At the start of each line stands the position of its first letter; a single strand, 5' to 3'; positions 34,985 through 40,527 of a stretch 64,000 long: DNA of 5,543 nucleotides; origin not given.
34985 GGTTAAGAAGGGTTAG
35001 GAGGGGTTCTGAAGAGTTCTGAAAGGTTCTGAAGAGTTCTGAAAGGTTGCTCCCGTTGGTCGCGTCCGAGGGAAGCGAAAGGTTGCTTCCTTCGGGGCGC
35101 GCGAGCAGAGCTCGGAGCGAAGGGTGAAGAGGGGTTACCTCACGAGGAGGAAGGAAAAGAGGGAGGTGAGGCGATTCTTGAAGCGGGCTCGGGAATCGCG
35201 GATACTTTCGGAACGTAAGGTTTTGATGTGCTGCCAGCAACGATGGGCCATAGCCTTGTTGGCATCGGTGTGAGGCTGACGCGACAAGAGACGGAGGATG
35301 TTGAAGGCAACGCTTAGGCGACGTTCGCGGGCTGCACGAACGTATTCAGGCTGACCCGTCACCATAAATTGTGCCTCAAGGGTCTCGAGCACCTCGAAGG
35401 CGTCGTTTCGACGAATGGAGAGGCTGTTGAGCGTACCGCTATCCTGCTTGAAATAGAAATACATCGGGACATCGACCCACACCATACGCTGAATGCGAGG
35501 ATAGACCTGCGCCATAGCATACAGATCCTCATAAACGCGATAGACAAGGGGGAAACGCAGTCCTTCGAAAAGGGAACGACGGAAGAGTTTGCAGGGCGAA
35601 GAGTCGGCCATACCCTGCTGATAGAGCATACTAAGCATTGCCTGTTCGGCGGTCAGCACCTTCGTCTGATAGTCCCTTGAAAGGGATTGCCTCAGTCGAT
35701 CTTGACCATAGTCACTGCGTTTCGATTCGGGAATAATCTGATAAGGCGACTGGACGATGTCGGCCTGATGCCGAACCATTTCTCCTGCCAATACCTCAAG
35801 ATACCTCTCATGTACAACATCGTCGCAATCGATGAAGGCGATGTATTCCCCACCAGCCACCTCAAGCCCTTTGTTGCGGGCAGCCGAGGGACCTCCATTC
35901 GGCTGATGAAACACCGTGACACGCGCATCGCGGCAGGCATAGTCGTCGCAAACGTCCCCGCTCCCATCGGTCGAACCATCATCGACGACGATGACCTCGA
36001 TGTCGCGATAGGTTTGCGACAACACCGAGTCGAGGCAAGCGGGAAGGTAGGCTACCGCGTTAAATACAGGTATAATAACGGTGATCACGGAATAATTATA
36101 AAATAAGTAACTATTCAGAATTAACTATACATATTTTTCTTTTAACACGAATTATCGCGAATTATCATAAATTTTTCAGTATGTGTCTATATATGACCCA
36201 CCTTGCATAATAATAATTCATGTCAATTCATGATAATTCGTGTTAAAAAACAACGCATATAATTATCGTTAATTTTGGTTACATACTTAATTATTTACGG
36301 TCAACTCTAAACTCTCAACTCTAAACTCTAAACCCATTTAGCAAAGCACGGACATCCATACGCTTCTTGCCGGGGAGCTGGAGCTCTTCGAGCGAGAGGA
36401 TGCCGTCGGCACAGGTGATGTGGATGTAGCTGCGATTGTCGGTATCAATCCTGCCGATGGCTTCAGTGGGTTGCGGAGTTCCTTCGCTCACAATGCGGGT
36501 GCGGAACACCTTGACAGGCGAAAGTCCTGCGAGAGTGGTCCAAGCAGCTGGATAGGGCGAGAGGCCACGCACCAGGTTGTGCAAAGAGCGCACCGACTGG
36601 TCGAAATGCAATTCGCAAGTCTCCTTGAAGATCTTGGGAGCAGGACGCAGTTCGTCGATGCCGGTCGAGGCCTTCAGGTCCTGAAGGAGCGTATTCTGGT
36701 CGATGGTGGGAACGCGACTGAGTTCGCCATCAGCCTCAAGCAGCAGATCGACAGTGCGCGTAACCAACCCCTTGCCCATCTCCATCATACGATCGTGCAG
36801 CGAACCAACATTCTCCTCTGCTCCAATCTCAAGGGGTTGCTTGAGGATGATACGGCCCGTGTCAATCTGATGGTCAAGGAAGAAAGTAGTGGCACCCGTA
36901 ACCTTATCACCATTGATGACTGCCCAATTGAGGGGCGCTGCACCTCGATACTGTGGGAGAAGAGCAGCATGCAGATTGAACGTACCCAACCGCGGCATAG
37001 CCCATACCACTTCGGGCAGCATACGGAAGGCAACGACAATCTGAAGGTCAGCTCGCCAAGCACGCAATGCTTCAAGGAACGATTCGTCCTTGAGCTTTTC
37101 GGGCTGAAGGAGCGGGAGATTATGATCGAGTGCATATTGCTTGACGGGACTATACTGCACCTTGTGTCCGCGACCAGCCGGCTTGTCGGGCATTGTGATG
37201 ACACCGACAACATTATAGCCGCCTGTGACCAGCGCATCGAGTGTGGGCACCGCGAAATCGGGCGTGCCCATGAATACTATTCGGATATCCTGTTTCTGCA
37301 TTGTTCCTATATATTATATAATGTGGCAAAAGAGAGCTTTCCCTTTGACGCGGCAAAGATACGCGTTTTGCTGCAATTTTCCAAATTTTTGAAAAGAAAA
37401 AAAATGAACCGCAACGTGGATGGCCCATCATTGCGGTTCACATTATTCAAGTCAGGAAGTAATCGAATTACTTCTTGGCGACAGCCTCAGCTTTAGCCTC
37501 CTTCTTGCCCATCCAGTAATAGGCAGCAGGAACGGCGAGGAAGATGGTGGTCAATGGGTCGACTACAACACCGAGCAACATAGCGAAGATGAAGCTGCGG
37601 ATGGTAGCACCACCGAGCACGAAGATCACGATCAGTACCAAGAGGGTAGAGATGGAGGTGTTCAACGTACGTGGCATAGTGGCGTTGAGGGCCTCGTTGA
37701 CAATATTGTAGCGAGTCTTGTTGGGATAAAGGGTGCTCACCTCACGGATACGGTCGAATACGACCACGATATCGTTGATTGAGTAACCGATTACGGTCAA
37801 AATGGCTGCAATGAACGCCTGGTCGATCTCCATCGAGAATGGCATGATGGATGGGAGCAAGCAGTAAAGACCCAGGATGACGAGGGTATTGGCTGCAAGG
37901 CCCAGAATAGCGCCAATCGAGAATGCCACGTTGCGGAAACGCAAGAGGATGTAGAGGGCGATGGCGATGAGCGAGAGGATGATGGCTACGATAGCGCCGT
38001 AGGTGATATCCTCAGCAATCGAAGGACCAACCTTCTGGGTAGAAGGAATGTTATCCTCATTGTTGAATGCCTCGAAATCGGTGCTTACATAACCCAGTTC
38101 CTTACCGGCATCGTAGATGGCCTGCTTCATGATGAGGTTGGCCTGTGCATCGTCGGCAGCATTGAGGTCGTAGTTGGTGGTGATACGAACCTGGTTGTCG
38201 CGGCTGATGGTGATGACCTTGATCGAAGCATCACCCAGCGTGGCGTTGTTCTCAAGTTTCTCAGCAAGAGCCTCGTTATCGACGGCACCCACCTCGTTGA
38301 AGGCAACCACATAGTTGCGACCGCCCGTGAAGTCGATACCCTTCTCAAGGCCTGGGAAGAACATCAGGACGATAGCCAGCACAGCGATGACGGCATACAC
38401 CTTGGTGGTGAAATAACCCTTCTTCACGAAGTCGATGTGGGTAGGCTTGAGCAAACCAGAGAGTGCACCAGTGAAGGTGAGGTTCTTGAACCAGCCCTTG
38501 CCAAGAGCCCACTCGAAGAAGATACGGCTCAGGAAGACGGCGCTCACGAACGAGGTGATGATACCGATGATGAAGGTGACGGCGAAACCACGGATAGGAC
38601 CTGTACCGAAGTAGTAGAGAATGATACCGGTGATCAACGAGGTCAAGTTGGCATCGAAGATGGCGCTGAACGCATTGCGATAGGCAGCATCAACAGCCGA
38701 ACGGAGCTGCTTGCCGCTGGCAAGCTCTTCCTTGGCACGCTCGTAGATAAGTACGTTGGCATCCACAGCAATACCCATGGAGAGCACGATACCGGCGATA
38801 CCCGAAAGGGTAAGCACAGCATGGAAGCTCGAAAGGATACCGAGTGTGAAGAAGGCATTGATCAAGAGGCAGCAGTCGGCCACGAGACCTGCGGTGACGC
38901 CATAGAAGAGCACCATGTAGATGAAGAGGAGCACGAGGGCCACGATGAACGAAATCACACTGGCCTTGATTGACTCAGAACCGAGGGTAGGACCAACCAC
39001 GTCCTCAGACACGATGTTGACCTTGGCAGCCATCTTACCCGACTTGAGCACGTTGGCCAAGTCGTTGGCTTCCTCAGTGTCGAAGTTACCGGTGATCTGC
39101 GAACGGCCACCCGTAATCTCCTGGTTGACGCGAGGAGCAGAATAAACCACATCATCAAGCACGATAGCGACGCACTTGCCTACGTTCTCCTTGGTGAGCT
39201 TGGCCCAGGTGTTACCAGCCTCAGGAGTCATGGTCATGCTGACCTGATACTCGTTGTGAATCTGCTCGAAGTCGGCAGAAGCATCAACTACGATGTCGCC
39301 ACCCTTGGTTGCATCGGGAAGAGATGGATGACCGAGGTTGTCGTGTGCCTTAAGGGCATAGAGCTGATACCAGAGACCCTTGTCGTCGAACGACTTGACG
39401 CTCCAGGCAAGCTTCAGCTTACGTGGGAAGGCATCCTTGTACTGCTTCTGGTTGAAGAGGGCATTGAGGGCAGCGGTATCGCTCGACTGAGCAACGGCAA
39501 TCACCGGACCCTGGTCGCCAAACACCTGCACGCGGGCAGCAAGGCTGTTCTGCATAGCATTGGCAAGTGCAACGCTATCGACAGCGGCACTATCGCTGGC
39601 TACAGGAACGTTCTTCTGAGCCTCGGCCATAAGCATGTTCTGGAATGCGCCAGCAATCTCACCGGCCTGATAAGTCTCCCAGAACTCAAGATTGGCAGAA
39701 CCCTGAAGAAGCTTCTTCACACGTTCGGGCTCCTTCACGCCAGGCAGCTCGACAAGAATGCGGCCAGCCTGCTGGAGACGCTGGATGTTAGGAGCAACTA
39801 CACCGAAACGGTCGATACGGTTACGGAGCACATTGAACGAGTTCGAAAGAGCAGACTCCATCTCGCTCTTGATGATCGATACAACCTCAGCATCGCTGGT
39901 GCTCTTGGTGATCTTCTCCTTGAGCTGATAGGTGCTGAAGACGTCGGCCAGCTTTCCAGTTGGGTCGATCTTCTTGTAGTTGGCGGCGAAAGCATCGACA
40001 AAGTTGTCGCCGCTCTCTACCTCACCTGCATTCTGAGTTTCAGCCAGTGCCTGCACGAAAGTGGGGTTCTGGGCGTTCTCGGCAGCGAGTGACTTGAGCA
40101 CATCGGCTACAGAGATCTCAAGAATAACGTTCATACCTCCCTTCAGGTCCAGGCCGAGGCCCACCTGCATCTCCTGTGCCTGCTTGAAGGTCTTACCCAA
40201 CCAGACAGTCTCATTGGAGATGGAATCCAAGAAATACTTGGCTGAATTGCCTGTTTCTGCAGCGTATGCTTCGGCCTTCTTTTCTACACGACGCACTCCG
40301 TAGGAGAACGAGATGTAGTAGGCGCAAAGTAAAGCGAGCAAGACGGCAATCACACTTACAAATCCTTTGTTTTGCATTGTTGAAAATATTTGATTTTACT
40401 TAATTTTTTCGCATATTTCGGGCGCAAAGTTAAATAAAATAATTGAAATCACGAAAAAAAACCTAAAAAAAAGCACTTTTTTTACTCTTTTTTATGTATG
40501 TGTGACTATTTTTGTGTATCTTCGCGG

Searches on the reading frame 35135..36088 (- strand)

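Call 15: search_protein_families(library=pfam, proteins=[window:35135-36088:-])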
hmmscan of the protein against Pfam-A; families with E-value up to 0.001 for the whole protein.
window:35135-36088:- (317 aa): 3 families
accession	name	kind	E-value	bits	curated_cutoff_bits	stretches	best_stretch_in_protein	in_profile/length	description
PF00535.33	Glycos_transf_2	-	2.6e-41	141.8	23.3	1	3-175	1-165/168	Glycosyl transferase family 2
PF13641.12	Glyco_tranf_2_3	-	9.2e-13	49.2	27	1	2-116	3-123/230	Glycosyltransferase like family 2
PF10111.15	Glyco_tranf_2_2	-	1.3e-09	38.4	27.3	1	3-124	1-132/276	Glycosyltransferase like family 2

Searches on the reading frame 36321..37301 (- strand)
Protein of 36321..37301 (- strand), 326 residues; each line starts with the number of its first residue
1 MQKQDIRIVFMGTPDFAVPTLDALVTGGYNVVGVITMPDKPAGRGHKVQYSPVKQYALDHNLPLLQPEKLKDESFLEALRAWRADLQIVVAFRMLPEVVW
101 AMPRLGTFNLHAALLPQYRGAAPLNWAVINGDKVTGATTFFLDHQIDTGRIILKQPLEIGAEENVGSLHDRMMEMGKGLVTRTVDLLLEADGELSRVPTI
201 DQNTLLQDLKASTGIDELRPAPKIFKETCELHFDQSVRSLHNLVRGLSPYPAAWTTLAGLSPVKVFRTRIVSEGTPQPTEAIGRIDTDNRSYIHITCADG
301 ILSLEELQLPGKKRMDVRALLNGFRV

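Call 61: search_protein_families(library=pfam, proteins=[window:36321-37301:-], max_evalue=0.00001)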
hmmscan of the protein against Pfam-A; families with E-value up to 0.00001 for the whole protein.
window:36321-37301:- (326 aa): 2 families
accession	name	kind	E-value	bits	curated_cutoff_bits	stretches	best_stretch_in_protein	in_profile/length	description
PF00551.24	Formyl_trans_N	-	2.6e-35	122.2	26.1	1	7-181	2-178/181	Formyl transferase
PF02911.23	Formyl_trans_C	-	7.2e-23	81.1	21.1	1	223-325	1-100/100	Formyl transferase, C-terminal domain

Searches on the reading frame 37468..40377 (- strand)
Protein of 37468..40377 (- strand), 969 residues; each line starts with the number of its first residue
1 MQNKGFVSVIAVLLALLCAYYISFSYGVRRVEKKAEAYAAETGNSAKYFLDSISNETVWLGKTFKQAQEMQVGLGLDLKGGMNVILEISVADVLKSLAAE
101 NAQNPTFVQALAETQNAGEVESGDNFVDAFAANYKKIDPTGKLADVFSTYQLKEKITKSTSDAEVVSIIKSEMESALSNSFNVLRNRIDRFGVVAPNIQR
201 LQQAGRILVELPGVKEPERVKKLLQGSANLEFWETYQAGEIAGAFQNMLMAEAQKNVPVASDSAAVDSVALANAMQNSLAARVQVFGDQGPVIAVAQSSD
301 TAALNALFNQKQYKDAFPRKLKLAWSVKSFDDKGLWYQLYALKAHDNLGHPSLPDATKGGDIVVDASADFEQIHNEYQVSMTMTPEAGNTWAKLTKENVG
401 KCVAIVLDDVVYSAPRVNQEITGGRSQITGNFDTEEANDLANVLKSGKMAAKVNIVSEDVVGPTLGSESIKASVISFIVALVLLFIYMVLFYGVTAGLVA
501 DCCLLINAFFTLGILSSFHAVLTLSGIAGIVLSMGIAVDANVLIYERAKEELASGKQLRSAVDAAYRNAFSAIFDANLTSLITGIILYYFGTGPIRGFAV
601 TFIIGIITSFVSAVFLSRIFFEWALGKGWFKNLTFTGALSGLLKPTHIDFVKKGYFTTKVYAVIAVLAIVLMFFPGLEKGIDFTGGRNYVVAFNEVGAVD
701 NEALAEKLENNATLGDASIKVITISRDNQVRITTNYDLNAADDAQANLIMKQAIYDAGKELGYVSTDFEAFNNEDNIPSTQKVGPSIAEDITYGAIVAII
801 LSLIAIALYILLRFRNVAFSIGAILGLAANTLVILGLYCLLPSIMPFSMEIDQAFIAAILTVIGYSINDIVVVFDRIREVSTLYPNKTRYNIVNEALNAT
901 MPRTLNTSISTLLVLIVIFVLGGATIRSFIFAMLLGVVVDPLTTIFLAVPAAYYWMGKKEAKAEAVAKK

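Call 61: search_protein_families(library=pfam, proteins=[window:37468-40377:-], max_evalue=0.00001)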
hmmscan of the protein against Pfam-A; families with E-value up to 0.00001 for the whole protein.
window:37468-40377:- (969 aa): 4 families
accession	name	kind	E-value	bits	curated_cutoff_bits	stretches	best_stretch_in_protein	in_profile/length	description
PF02355.23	SecD_SecF_C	-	2.1e-65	220.1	20.5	2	768-955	6-186/189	Protein export membrane protein SecD/SecF, C-terminal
PF22599.2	SecDF_P1_head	-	3.5e-29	101.4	27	1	359-451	22-114/114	SecDF, P1 head subdomain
PF21760.3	SecD_1st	-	7.9e-18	64.1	27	1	179-234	3-57/60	Protein translocase subunit SecDF, P1 domain, N-terminal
PF07549.19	Sec_GG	-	1.7e-08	34.2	20.3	0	670-693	1-24/28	SecD/SecF GG Motif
